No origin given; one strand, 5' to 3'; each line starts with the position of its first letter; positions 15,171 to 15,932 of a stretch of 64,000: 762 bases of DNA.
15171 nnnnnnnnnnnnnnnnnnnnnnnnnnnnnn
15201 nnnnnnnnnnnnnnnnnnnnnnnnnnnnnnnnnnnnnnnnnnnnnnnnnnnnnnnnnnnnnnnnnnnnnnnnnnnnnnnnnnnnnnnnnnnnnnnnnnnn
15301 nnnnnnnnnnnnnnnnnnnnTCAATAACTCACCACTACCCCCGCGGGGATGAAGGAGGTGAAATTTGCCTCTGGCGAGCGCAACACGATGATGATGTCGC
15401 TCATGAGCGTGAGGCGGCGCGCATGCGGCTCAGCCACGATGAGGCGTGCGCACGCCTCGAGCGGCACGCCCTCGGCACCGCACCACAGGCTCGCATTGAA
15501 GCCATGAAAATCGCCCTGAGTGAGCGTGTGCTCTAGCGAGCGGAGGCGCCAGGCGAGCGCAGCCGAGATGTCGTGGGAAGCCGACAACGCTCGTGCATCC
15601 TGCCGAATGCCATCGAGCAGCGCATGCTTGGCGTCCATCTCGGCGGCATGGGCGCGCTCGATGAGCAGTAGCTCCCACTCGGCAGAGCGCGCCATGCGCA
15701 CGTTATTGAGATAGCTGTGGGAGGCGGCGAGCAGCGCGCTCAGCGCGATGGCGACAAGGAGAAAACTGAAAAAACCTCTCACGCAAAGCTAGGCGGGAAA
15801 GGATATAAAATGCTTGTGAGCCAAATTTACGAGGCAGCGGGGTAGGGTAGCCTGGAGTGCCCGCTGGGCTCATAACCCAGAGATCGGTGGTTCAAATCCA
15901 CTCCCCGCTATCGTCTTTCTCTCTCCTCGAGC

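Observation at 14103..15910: Operon of four tandem prepilin-like genes precisely bracketed by elongator tRNA-Met and initiator tRNA-Met genes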

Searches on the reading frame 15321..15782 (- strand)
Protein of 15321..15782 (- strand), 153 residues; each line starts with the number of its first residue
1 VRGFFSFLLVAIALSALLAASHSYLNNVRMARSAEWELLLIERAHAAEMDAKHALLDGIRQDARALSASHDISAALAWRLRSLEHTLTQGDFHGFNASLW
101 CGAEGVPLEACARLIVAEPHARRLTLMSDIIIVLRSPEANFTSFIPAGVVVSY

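Call 6: search_protein_families(library=pfam, proteins=[window:15321-15782:-], max_evalue=1)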
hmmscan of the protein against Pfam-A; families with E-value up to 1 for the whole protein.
window:15321-15782:- (153 aa): 0 families

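Call 7: search_protein_families(library=ncbifam, proteins=[window:15321-15782:-], max_evalue=1)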
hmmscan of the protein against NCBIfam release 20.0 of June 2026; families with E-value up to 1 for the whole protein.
window:15321-15782:- (153 aa): 0 families

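Call 8: find_encoding_contigs(protein=window:15321-15782:-, flank=10000, max_places=6)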
Protein window:15321-15782:- (153 aa): 1 contig read that carries it; 1 place shown.
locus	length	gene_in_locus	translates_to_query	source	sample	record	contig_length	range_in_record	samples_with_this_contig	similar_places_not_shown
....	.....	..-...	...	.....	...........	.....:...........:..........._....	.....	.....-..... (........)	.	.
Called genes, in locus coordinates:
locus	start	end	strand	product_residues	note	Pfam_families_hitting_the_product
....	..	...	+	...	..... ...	-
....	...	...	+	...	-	-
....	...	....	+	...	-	-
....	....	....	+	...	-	-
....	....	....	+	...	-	-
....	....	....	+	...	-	-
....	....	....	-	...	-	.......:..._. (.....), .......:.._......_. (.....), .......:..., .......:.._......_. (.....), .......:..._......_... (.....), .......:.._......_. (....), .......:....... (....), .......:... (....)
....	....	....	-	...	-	-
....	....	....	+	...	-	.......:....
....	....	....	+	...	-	-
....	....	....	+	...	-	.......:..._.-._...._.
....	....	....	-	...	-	-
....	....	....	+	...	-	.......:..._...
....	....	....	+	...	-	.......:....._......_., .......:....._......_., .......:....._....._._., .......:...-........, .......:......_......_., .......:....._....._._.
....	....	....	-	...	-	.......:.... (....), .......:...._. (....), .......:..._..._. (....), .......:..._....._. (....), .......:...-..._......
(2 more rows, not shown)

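Call 37: search_protein_representatives(protein=window:15324-15782:-)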
Query: 153 residues. Proteins with E-value up to 0.001 (for the whole library): 4; up to 1e-10: 3; up to 1e-30: 1. The best 4 are listed.
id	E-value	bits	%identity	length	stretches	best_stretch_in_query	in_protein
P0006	8.9e-43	162.1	58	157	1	1-153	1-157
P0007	1.6e-18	83.5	41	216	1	1-145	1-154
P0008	7.5e-17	78.1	42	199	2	1-107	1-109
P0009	6.6e-05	39.4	35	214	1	1-103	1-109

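Call 41: find_encoding_contigs(protein=P0007, flank=10000)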
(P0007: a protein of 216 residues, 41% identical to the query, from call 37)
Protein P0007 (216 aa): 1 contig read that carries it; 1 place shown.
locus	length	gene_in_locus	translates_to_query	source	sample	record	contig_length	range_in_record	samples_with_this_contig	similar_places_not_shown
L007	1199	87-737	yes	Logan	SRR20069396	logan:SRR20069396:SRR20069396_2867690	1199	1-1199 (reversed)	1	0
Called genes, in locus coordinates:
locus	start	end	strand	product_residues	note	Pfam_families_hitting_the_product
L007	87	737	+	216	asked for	-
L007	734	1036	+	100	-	-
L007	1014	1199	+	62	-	?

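Call 42: find_encoding_contigs(protein=P0009, flank=10000)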
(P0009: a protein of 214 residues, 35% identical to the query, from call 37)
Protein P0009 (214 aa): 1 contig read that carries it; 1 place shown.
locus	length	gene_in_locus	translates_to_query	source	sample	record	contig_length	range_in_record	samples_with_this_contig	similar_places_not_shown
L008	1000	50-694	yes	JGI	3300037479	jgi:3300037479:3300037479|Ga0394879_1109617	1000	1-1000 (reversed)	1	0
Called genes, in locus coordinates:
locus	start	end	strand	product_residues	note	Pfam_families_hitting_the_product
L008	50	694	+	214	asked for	-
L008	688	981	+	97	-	-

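Call 45: find_encoding_contigs(protein=P0008, flank=10000)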
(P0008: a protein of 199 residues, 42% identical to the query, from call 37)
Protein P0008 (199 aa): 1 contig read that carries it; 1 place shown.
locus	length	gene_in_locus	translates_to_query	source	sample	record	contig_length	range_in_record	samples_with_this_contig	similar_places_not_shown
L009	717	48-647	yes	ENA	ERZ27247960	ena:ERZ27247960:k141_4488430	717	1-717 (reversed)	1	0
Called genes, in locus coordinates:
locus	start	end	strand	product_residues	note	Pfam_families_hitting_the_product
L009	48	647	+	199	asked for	-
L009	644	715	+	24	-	?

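Call 49: predict_structure(alignment_id=A7)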
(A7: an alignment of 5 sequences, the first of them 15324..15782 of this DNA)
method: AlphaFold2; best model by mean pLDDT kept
length: 153 residues; sequences in the alignment: 5
mean_pLDDT: 89.7   pTM: 0.70
mean pLDDT of the five models: 89.7, 87.9, 87.7, 87.1, 84.9
residues with pLDDT >= 90: 87; 70-90: 65; 50-70: 1; < 50: 0
segments of 3 or more residues with pLDDT < 50: none
pLDDT, mean of each block of 10 residues (from residue 1): 81 89 85 87 94 93 82 89 90 91 94 91 94 93 94 89
secondary structure, 60 per line:
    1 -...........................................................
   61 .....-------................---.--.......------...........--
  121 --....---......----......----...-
elements in order: H2-65 H73-88 E95-101 H108-114 E115-118 E123-126 E130-135 E140-145 E150-152

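Call 51: fold_search(model_id=the predicted structure, library=pdb)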
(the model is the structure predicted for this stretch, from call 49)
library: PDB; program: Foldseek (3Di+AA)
matches with E <= 10: 372; with E <= 0.001: 0
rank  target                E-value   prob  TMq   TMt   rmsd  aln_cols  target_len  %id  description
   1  5npg_MODEL_1_A        2.6e-01  0.18  0.19  0.31   9.1        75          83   11  Solution structure of Drosophila melanogaster Loquacious dsRBD1 (released 2017-10-04)
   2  5cnl_A                2.8e-01  0.20  0.20  0.22   8.3        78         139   10  Crystal structure of an IcmL-like type IV secretion system protein (lpg0120) from Legionella pneumophila subsp. pneumo (released 2015-08-05)
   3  5day_A                3.9e-01  0.10  0.22  0.20  13.8       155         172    6  The structure of NAP1-Related Protein(NRP1) in Arabidopsis (released 2016-09-21)
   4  1vm6_D                6.6e-01  0.14  0.20  0.16   6.3        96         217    8  Crystal structure of Dihydrodipicolinate reductase (TM1520) from Thermotoga maritima at 2.27 A resolution (released 2004-09-21)
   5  7aml_A                7.0e-01  0.09  0.17  0.06   9.0        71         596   11  RET/GDNF/GFRa1 extracellular complex Cryo-EM structure (released 2021-01-13)
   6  5cnl_B                8.0e-01  0.08  0.21  0.23  14.7       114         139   12  Crystal structure of an IcmL-like type IV secretion system protein (lpg0120) from Legionella pneumophila subsp. pneumo (released 2015-08-05)
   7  8qma_B                9.2e-01  0.04  0.15  0.03  22.2        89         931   11  Structure of the plastid-encoded RNA polymerase complex (PEP) from Sinapis alba (released 2024-03-06)
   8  9jlm_A                9.8e-01  0.18  0.21  0.21   3.5        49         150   10  Crystal structure of aldolase AtoB 1.9A (released 2025-03-12)
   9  1vm6_B                9.8e-01  0.12  0.21  0.15  10.1        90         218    9  Crystal structure of Dihydrodipicolinate reductase (TM1520) from Thermotoga maritima at 2.27 A resolution (released 2004-09-21)
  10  8urw_Z                9.8e-01  0.10  0.19  0.03   5.9        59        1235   15  Cyanobacterial RNA polymerase elongation complex with NusG and CTP (released 2023-12-27)
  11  8wa0_c                1.0e+00  0.06  0.14  0.03   9.2        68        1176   13  The cryo-EM structure of the Nicotiana tabacum PEP-PAP-TEC1 (released 2024-03-13)
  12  6u9i_A                1.1e+00  0.16  0.21  0.22   3.2        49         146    8  Crystal structure of BvnE pinacolase from Penicillium brevicompactum (released 2020-09-09)
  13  1wwa_X                1.3e+00  0.08  0.19  0.26   8.8        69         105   17  NGF BINDING DOMAIN OF HUMAN TRKA RECEPTOR (released 1999-07-07)
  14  6a77_A                1.3e+00  0.06  0.15  0.23   6.7        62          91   11  Crystal structure of the fifth immunoglobulin domain (Ig5) of human Robo1 in complex with the Fab fragment of murine m (released 2019-01-30)
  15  8eot_C                1.3e+00  0.02  0.16  0.04  14.2       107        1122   13  M. tuberculosis RNAP elongation complex with NusG (released 2023-02-01)
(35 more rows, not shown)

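Call 96: find_related_loci(query=A7, collection=metagenome_contigs, flank=8000)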
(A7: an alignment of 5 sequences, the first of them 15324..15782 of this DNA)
Query A7 (153 aa) in metagenome_contigs; peptide patterns used: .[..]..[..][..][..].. (x = any residue, [..] = any of these).
175 stretches matched a pattern; 3 encode a relative of the query (tblastn E <= 1e-3); 3 distinct loci.
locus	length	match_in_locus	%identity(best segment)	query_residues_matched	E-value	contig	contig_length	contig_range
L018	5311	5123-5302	40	1-63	6e-8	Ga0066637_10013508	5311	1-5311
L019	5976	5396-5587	42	1-64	2e-7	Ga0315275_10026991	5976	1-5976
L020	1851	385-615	30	1-76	1e-5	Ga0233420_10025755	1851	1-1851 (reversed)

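Call 107: search_protein_families(library=pfam, alignment_id=A13, max_evalue=10)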
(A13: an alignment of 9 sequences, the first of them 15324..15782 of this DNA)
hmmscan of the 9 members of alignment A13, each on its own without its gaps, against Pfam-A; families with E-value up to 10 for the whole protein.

A. member 1, window:15324-15782:- (153 aa): 0 families

B. families by the number of members that match (of 9 scanned): 4 families
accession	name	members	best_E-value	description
PF24868.1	YABBY_N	1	0.13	YABBY, N-terminal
PF18565.7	Glyco_hydro2_C5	1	0.21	Glycoside hydrolase family 2 C-terminal domain 5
PF12555.13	SteA-like_C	1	0.25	SteA-like C-terminal domain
PF21165.2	FGFR3_TM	1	1.8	Fibroblast growth factor receptor 3 transmembrane domain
